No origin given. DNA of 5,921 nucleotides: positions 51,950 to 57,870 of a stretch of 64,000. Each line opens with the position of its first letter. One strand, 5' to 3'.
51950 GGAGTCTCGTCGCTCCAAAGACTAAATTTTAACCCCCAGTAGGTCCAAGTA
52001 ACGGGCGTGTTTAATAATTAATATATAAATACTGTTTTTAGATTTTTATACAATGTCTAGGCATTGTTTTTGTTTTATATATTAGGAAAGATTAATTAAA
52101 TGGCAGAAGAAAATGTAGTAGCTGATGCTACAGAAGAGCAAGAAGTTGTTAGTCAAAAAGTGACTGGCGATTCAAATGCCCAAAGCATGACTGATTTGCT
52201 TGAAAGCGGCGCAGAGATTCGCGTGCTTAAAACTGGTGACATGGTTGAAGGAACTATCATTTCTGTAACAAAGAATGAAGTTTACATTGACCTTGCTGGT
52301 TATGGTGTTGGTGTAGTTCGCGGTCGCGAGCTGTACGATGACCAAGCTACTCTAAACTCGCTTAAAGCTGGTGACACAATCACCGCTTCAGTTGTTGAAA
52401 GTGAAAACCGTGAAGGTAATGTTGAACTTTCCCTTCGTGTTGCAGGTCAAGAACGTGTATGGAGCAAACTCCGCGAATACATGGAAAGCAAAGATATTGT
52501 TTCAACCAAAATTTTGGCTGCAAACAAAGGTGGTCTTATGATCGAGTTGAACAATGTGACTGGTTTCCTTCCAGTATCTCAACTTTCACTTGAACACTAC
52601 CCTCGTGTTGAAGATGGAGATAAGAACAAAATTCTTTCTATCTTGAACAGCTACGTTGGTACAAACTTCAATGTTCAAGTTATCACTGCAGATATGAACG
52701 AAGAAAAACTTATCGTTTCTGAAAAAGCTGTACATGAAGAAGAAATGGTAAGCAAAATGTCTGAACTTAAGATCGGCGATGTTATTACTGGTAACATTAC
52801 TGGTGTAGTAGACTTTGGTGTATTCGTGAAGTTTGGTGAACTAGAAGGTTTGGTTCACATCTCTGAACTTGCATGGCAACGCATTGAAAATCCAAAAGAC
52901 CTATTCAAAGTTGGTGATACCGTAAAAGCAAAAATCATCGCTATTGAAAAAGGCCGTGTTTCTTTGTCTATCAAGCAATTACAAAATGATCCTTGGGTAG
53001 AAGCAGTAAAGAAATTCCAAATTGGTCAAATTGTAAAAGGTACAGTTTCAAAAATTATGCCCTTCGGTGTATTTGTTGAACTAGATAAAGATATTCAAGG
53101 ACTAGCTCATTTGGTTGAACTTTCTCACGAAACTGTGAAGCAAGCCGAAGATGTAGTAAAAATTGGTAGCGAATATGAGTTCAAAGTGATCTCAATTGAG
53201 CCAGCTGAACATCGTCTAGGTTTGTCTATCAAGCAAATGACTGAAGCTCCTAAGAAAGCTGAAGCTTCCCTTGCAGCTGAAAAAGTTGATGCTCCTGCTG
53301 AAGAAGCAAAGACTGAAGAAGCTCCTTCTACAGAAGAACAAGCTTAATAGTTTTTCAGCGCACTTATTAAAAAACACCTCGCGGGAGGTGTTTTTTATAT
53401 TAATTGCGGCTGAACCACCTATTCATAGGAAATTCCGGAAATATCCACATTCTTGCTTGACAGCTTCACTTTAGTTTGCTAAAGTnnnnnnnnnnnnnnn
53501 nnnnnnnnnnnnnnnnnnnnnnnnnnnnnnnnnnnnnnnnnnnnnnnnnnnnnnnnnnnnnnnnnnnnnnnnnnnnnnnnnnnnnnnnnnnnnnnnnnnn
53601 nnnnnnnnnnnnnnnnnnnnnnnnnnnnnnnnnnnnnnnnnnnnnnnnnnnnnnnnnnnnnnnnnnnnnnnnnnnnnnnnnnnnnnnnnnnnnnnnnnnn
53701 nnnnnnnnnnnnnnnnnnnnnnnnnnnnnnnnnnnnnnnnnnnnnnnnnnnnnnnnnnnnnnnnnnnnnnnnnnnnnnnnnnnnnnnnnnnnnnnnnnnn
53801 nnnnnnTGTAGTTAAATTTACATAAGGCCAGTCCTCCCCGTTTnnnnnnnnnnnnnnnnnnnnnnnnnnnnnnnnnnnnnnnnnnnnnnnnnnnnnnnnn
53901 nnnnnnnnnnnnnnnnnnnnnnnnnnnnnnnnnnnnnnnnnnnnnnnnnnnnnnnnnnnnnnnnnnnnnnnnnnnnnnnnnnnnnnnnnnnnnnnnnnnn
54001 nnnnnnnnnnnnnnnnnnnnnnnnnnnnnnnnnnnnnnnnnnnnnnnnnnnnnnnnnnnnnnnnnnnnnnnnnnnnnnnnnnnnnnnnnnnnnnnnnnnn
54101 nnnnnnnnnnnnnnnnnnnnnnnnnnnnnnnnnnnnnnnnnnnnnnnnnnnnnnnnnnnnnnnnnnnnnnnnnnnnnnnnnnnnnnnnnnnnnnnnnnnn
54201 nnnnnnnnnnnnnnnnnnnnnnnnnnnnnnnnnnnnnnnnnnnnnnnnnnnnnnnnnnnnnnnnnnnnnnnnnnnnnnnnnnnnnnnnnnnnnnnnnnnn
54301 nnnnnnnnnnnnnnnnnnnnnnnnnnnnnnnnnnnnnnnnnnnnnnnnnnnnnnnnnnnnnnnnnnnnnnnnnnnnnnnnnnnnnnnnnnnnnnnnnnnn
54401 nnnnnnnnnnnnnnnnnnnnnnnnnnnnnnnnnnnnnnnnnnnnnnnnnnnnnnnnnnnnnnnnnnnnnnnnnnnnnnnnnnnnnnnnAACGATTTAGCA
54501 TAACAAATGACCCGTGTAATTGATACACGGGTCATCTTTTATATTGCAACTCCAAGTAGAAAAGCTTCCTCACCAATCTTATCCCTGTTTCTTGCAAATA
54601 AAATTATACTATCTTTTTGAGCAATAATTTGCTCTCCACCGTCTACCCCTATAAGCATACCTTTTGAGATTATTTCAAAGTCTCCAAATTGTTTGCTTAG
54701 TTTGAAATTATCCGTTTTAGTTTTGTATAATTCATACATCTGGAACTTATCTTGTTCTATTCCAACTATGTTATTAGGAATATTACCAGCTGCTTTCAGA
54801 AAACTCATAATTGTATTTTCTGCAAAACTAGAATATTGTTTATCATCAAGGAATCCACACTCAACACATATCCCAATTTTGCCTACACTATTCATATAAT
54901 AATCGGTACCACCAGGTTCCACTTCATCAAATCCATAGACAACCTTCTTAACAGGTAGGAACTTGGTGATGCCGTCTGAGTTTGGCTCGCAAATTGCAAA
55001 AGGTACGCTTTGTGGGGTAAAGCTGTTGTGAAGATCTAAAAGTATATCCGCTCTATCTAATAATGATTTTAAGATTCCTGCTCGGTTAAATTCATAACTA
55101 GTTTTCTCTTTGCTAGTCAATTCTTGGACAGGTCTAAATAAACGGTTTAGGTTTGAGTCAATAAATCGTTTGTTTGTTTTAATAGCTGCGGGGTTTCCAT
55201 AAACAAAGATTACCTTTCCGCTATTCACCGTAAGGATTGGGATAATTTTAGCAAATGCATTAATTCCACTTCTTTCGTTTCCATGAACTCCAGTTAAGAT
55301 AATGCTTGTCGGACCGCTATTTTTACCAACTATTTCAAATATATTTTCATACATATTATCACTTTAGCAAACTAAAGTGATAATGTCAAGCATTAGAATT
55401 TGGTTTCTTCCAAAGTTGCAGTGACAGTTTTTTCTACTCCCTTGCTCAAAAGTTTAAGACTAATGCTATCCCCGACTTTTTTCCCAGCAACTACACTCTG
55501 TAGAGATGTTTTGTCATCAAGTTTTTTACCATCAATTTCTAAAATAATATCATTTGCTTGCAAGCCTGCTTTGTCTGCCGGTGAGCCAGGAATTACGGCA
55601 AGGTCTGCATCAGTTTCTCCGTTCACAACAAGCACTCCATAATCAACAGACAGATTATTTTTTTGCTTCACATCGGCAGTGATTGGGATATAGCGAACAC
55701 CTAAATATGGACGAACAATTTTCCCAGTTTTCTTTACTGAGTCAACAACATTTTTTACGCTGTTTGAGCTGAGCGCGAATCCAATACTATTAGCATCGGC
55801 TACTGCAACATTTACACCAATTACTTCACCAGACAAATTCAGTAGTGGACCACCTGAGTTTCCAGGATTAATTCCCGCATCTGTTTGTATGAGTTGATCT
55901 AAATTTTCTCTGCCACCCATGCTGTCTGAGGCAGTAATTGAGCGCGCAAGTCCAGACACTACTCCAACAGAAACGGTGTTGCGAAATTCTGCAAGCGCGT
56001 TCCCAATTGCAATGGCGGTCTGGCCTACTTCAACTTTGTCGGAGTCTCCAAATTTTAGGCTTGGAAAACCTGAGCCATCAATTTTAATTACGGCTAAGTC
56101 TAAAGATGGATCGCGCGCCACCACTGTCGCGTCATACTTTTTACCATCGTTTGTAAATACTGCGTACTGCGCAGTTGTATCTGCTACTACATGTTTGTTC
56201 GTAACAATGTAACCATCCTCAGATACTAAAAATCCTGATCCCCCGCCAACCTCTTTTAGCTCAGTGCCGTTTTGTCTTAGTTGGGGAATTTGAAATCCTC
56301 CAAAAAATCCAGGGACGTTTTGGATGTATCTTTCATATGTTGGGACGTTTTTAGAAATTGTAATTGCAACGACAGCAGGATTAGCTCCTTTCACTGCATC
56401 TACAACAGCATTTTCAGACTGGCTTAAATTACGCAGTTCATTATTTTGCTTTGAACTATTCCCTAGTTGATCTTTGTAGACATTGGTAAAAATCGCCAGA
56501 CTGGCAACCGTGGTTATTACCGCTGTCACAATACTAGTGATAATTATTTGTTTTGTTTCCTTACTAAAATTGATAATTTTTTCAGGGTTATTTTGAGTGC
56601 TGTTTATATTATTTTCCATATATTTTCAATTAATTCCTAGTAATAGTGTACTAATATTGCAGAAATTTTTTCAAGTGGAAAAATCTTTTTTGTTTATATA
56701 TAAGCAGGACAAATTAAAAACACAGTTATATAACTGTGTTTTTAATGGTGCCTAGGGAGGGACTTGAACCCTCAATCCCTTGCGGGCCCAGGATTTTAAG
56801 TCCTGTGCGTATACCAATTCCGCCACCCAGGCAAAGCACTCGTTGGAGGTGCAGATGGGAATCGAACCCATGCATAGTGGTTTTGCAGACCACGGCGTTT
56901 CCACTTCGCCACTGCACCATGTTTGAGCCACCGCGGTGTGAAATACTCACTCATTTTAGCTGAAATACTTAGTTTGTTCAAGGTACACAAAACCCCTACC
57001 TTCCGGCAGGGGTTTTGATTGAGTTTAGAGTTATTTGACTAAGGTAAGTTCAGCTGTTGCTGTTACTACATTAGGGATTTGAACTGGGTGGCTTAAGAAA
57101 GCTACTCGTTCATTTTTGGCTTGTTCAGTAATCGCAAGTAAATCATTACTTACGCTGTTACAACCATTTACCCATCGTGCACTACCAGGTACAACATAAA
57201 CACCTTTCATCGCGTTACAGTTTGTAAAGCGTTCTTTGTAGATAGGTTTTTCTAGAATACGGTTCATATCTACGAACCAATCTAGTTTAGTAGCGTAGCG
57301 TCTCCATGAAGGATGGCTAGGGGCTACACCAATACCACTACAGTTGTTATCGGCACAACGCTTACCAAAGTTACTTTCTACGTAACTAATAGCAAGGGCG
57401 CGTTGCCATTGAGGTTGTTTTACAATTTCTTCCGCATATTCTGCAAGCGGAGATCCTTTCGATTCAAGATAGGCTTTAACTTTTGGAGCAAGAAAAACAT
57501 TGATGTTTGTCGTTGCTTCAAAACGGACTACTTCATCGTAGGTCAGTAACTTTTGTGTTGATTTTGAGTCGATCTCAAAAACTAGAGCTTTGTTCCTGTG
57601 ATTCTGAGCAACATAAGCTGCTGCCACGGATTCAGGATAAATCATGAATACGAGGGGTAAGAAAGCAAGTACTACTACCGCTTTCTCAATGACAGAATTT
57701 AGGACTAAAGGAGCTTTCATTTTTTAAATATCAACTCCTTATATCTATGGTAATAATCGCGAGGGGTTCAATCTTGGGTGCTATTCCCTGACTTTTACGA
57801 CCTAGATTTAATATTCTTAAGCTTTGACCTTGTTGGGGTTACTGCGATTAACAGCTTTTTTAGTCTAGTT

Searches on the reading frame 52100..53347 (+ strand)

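Call 17: search_protein_families(library=ncbifam, proteins=[window:52100-53347:+], max_evalue=0.00001)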
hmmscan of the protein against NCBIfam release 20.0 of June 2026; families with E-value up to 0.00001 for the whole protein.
window:52100-53347:+ (415 aa): 32 families (the best 25 are shown)
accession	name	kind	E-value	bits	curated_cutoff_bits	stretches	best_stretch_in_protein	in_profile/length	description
NF004952.0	PRK06299.1-2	equivalog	1e-88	298.1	524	1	12-386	15-382/580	30S ribosomal protein S1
NF005208.0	PRK06676.1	equivalog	1.8e-87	293.9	368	1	31-401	4-372/391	30S ribosomal protein S1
NF000907.0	PRK00087.1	equivalog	5.6e-86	289.2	624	1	19-396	276-651/671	bifunctional 4-hydroxy-3-methylbut-2-enyl diphosphate reductase/30S ribosomal protein S1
NF005911.0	PRK07899.1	equivalog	2.3e-71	240.9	691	1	30-390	19-375/486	30S ribosomal protein S1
TIGR00717.1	rpsA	equivalog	3.4e-71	240.4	577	1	33-385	6-350/516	30S ribosomal protein S1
NF004953.0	PRK06299.1-3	equivalog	2e-67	227.8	720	1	20-386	22-377/580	30S ribosomal protein S1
NF010379.0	PRK13806.1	equivalog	4.9e-67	226.6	648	1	25-385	12-370/491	30S ribosomal protein S1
NF004954.0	PRK06299.1-4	equivalog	6e-63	212.9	727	1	28-387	3-356/560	30S ribosomal protein S1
NF004956.0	PRK06299.1-6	equivalog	3e-59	201.1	711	3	283-385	260-363/554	30S ribosomal protein S1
NF004955.0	PRK06299.1-5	equivalog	2.1e-56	191.3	878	1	26-387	8-363/566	30S ribosomal protein S1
NF004951.0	PRK06299.1-1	equivalog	1.4e-46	159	918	1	28-389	3-358/556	30S ribosomal protein S1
NF040579.1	S1_dom_CvfD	subfamily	4e-45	152.7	117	2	306-390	1-85/113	CvfD/Ygs/GSP13 family RNA-binding post-transcriptional regulator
NF005973.0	PRK08059.1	equivalog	6.9e-45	152.1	148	2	304-390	3-89/123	S1 domain-containing post-transcriptional regulator GSP13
NF005639.0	PRK07400.1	equivalog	5.1e-44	150.4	460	2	43-298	29-271/318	30S ribosomal protein S1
NF006363.0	PRK08582.1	equivalog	1.1e-35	122.8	171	2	307-401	4-97/140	S1 domain-containing RNA-binding protein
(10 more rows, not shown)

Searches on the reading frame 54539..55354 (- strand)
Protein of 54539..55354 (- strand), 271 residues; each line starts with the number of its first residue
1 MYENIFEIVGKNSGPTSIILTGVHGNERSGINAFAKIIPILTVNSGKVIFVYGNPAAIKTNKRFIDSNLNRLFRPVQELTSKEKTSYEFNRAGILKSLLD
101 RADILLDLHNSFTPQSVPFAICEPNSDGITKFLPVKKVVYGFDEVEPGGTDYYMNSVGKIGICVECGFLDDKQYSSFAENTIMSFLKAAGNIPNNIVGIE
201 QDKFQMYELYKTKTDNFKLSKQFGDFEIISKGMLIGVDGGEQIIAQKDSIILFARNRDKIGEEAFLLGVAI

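Call 17: search_protein_families(library=ncbifam, proteins=[window:54539-55354:-], max_evalue=0.00001)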
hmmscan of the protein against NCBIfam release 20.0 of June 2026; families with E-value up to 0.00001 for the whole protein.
window:54539-55354:- (271 aa): 4 families
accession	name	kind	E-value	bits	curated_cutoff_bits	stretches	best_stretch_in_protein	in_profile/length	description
NF002601.0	PRK02259.1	equivalog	1.8e-17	63.4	180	1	18-170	8-169/293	aspartoacylase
NF003706.0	PRK05324.1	subfamily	1.2e-16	60.7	170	1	13-100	47-136/336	succinylglutamate desuccinylase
TIGR03242.1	arg_catab_astE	equivalog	1.5e-11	44.2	305.65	1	6-76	32-107/319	succinylglutamate desuccinylase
TIGR02994.1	ectoine_eutE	equivalog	2.7e-06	26.6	402.7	1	9-195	42-240/325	N(2)-acetyl-L-2,4-diaminobutanoate deacetylase DoeB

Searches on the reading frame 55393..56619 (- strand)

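Call 17: search_protein_families(library=ncbifam, proteins=[window:55393-56619:-], max_evalue=0.00001)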
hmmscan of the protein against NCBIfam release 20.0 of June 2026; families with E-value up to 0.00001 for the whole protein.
window:55393-56619:- (408 aa): 15 families
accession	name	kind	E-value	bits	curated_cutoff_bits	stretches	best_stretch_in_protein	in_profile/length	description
TIGR02037.1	degP_htrA_DO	subfamily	1.8e-86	290.8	416.2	1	72-405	3-329/434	Do family serine endopeptidase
NF041521.1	HhoA_HhoB_HtrA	equivalog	1e-78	265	450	1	70-402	1-330/335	HhoA/HhoB/HtrA family serine endopeptidase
NF047968.1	SerProtHtrA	equivalog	1.2e-72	245.2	470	1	27-402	2-356/357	serine protease HtrA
NF007526.1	PRK10139.1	equivalog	1.1e-51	175.9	756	1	79-406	49-362/456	serine endoprotease DegQ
NF053637.1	SerProtHtrAspr2045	equivalog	1.6e-48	165.6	650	1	16-405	5-388/394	serine protease HtrA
NF008189.1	PRK10942.1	equivalog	2e-48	165.1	720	1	126-405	114-383/477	serine endoprotease DegP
TIGR02038.1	protease_degS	equivalog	2.3e-47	161.9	422.95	1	27-406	5-349/351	outer membrane-stress sensor serine endopeptidase DegS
NF050055.1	SerProtHtrAMycob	equivalog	3.8e-47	161.3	800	1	124-402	226-497/502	serine protease HtrA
NF008147.1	PRK10898.1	equivalog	3.7e-42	144.7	408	1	116-405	71-349/352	outer membrane-stress sensor serine endopeptidase DegS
NF040960.1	MamE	equivalog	7.7e-39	133.8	800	2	127-293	124-291/659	magnetosome formation protease MamE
NF033740.0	MarP_fam_protase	equivalog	8e-29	100.8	250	1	126-298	212-380/390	MarP family serine protease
NF040961.1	MamO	equivalog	8e-23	80.6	800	1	4-283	4-255/648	magnetosome protein MamO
NF052377.1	lmo1851_S41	exception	2.7e-06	26.3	725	1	343-402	126-186/468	lmo1851 family serine protease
TIGR00225.1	prc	subfamily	3.2e-06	26.4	218.6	1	341-405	68-133/335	C-terminal processing peptidase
NF041199.1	trx7_PDZ_seleno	equivalog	4.3e-06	25.9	300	1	307-401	296-388/390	Trx7/PDZ domain-containing (seleno)protein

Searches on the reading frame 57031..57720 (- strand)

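Call 7: search_protein_families(library=pfam, proteins=[window:57031-57720:-], max_evalue=1)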
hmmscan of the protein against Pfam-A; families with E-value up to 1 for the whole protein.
window:57031-57720:- (229 aa): 1 family
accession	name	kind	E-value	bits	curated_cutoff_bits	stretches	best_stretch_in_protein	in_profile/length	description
PF03040.20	CemA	-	0.11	12.8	27.4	1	13-117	10-113/229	CemA family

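Call 8: search_protein_families(library=phrogs, proteins=[window:57031-57720:-], max_evalue=0.1)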
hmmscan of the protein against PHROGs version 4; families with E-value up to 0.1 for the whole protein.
window:57031-57720:- (229 aa): 0 families

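Call 56: search_protein_families(library=padloc, proteins=[window:57031-57720:-], max_evalue=0.01)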
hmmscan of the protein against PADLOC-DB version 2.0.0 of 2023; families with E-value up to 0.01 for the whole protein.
window:57031-57720:- (229 aa): 0 families
